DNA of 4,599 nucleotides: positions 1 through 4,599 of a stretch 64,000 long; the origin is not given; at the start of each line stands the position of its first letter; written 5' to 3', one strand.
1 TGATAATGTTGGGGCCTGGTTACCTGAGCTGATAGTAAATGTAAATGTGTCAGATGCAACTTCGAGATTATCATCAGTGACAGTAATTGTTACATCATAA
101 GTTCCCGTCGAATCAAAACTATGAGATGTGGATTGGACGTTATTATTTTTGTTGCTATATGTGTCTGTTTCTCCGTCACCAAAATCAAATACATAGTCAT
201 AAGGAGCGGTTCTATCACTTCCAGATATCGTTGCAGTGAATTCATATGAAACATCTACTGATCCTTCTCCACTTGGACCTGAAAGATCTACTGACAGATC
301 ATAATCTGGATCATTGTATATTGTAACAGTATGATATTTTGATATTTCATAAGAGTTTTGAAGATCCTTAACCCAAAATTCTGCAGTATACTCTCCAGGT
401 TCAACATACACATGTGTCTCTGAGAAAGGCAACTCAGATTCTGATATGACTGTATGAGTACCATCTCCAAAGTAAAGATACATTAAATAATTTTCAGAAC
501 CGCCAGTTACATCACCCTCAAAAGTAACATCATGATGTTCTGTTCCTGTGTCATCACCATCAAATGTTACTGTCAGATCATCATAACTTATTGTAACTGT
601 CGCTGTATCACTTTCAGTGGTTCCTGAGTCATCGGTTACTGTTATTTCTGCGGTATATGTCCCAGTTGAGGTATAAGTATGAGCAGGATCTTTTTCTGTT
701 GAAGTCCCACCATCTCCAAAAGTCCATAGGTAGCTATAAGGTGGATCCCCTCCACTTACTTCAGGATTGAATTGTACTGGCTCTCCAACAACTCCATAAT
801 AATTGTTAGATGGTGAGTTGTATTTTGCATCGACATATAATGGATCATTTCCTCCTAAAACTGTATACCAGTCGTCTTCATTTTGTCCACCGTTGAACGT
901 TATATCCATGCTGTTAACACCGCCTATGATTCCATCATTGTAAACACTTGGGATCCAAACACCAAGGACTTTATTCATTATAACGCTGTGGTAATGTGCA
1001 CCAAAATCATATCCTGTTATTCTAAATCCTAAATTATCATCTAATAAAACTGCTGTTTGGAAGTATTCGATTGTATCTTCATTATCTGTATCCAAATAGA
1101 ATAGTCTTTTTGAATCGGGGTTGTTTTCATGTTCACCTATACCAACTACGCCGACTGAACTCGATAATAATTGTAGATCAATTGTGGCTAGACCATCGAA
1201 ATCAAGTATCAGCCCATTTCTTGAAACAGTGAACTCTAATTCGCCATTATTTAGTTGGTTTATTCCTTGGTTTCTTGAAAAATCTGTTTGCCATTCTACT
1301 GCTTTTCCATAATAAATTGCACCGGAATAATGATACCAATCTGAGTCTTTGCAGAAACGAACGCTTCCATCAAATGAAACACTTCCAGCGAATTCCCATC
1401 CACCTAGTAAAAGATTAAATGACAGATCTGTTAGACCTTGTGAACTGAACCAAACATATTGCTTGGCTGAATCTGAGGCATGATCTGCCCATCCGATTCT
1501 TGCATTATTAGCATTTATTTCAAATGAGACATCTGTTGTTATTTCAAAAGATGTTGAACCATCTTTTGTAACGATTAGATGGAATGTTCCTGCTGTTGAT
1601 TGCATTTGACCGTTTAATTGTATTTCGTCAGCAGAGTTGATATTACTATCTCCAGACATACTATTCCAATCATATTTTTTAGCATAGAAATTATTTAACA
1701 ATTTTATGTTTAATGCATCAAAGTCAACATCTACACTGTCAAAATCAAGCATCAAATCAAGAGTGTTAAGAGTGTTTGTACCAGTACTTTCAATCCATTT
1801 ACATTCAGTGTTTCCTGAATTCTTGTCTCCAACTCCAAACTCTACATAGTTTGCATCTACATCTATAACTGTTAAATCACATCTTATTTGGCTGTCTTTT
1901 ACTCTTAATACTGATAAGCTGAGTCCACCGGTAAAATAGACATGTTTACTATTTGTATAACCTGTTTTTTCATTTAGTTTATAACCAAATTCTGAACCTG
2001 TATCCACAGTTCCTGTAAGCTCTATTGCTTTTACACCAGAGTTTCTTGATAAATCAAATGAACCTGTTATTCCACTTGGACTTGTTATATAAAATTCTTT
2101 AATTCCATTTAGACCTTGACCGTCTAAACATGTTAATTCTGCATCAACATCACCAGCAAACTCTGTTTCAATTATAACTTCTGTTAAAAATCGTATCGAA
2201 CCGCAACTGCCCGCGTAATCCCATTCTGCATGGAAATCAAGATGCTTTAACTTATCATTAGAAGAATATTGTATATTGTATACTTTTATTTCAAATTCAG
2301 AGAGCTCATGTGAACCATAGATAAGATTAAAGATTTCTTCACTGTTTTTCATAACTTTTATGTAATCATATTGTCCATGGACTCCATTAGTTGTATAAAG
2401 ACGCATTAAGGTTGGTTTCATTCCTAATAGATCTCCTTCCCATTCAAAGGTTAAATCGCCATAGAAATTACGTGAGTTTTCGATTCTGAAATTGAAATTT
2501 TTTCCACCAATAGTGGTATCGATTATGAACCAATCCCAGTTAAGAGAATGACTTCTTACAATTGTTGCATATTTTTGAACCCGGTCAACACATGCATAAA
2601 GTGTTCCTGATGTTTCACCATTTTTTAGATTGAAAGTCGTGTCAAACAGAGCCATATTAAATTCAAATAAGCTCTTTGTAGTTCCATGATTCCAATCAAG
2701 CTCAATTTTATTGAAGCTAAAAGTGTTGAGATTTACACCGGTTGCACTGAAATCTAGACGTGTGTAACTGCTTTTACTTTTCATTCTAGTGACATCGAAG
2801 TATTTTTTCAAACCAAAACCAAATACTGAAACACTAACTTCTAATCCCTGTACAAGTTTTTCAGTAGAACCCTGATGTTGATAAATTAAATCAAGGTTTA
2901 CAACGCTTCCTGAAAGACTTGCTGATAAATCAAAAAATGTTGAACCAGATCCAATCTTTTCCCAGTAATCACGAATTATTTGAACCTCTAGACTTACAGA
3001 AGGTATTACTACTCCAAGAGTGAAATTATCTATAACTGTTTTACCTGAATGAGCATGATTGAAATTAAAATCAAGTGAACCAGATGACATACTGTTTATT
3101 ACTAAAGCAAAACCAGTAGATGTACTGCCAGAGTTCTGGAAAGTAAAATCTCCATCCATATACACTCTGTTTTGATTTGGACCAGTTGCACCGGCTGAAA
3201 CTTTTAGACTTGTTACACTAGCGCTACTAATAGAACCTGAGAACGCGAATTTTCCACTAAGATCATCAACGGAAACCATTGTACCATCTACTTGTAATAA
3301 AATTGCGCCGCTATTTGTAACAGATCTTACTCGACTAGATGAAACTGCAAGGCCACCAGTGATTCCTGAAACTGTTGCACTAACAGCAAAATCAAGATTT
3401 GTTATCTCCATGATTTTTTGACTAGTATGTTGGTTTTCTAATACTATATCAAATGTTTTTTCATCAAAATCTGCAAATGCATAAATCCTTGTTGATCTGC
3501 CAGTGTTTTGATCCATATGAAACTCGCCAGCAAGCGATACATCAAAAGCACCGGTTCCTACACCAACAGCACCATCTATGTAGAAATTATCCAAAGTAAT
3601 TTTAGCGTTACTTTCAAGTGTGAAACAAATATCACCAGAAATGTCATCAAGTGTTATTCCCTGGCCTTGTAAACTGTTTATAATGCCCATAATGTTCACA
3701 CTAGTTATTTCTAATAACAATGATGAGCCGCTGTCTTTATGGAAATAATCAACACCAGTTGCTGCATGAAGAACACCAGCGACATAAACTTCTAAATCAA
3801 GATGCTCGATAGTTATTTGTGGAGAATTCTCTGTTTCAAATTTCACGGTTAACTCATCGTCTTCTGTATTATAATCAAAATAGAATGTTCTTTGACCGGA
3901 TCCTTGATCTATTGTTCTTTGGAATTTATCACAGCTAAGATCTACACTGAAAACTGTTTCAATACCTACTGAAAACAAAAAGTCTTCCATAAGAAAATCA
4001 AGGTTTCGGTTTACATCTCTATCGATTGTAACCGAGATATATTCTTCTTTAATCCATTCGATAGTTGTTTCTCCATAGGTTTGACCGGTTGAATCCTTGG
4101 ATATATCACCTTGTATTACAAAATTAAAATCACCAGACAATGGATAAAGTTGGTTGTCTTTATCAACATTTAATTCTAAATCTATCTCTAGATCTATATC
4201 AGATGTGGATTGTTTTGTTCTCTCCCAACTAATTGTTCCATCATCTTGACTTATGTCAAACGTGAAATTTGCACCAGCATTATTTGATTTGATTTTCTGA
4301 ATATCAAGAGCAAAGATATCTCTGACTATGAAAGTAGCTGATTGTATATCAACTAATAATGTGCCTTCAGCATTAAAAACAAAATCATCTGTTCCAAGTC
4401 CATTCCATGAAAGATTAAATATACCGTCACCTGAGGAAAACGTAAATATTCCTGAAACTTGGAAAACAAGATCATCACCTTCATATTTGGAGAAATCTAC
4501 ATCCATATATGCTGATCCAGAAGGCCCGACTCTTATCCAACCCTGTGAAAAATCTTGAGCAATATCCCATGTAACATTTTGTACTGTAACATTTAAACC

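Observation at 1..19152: Two tandem paralogous giant (>2900 aa and 3399 aa) secreted beta-sandwich proteins occupy ~19 kb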

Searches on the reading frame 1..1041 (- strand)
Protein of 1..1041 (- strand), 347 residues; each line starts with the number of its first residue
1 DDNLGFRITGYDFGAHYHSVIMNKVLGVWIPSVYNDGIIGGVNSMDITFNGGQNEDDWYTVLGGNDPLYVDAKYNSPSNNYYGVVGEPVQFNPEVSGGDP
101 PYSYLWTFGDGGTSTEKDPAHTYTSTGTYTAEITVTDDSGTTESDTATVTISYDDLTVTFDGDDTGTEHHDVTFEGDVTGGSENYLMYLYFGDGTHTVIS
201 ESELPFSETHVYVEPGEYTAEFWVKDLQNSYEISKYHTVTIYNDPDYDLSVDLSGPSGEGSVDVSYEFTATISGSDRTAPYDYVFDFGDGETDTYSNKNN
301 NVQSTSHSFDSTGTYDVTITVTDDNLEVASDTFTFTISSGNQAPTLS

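Call 30: search_protein_families(library=pfam, proteins=[window:1-1041:-], max_evalue=0.1)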
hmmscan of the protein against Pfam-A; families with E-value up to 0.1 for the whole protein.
window:1-1041:- (347 aa): 12 families
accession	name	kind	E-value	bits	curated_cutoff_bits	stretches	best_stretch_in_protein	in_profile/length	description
PF18911.6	PKD_4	-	2.7e-31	107.9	27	3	85-151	16-85/85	PKD domain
PF00801.26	PKD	-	1.1e-25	89.8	23.5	3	82-146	10-76/80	PKD domain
PF22352.2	K319L-like_PKD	-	4.8e-06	26.9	27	1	102-151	29-84/84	K319L-like, PKD domain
PF13927.12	Ig_3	-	0.00036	21.4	30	1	76-141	6-71/78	Immunoglobulin domain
PF16820.11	PKD_3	-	0.00078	19.7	26.3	1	75-135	7-66/68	PKD-like domain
PF13573.12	SprB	-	0.0026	17.8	28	1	95-110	21-36/37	SprB repeat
PF08329.16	ChitinaseA_N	-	0.017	15.2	21.2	0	111-153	67-109/133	Chitinase A, N-terminal domain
PF05345.18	He_PIG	-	0.018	15.9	24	0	122-152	66-96/96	Putative Ig domain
PF19077.6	Big_13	-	0.025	15.5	27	0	124-151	72-100/102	Bacterial Ig-like domain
PF16967.11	TcfC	-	0.032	14.2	29.4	0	126-150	43-67/68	E-set like domain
PF15418.12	DUF4625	-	0.051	14.3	27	0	125-151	104-130/131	Domain of unknown function (DUF4625)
PF13530.11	SCP2_2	-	0.068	14.2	23.2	0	312-342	13-43/105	Sterol carrier protein domain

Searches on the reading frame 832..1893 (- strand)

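Call 30: search_protein_families(library=pfam, proteins=[window:832-1893:-], max_evalue=0.1)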
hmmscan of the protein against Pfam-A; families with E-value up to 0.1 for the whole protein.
window:832-1893:- (354 aa): 1 family
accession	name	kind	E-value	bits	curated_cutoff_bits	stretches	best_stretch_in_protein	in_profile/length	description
PF22177.2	PBP1_XylR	-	0.028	15.1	27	0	223-271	49-97/98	XylR N-terminal domain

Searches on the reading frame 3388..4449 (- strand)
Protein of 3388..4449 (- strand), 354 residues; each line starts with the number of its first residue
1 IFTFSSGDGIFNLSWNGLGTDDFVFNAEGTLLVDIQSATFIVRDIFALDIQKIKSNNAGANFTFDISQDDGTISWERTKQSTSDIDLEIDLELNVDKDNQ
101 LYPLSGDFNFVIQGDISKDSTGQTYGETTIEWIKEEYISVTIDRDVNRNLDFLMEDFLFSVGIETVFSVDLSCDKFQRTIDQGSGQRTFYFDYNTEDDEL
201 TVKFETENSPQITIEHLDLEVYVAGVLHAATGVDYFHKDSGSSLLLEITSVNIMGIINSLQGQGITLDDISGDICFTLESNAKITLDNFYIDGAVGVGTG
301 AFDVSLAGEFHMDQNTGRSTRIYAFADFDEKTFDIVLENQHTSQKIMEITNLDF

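Call 30: search_protein_families(library=pfam, proteins=[window:3388-4449:-], max_evalue=0.1)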
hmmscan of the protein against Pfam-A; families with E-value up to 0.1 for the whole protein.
window:3388-4449:- (354 aa): 1 family
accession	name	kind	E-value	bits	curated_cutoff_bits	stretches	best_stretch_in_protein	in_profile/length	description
PF18692.7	DUF5640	-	0.04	14.2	28.5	0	189-213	34-58/85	Family of unknown function (DUF5640)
